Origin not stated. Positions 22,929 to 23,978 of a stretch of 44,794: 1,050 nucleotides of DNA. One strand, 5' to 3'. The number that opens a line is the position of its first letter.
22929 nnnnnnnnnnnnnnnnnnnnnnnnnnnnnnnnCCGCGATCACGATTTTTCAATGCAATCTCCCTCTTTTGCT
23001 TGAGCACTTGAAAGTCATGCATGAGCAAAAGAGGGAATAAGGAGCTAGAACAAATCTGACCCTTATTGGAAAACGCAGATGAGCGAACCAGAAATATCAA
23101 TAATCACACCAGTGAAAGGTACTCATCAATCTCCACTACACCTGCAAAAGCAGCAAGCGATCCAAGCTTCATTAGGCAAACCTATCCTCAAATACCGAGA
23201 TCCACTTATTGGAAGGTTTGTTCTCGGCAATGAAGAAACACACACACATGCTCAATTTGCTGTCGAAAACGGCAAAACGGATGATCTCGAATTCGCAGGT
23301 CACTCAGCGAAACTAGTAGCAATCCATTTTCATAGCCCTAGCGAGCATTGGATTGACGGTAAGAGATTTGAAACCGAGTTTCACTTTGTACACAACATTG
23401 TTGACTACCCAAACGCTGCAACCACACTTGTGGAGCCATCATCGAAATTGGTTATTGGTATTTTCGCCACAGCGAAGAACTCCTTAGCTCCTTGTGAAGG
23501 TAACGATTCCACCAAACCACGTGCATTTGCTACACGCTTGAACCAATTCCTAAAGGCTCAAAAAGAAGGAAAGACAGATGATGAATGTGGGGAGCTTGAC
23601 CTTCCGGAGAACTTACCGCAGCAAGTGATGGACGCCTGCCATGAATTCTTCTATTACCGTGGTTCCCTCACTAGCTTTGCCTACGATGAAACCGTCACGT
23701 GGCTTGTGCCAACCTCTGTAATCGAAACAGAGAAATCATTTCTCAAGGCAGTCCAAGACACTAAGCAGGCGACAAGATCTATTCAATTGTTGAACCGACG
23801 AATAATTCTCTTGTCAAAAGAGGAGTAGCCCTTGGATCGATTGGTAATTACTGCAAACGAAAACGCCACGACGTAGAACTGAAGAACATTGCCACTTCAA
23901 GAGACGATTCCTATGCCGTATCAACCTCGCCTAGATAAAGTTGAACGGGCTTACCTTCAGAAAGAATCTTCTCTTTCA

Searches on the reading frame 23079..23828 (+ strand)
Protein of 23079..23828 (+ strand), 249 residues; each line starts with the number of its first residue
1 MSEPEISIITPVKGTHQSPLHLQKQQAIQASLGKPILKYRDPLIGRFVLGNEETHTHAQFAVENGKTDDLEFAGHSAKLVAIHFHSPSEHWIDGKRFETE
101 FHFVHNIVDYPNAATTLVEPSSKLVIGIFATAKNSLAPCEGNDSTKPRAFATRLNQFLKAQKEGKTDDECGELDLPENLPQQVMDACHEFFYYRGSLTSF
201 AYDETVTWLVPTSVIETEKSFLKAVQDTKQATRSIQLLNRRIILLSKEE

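Call 4: search_protein_families(library=pfam, proteins=[window:23079-23828:+], max_evalue=0.1)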
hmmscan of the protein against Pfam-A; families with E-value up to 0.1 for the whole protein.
window:23079-23828:+ (249 aa): 1 family
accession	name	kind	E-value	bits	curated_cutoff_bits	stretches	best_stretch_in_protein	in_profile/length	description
PF00194.26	Carb_anhydrase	-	6e-24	85.5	27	1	13-234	14-229/254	Eukaryotic-type carbonic anhydrase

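Call 5: search_protein_families(library=ncbifam, proteins=[window:23079-23828:+], max_evalue=0.1)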
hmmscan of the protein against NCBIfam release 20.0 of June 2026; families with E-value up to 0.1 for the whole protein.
window:23079-23828:+ (249 aa): 0 families
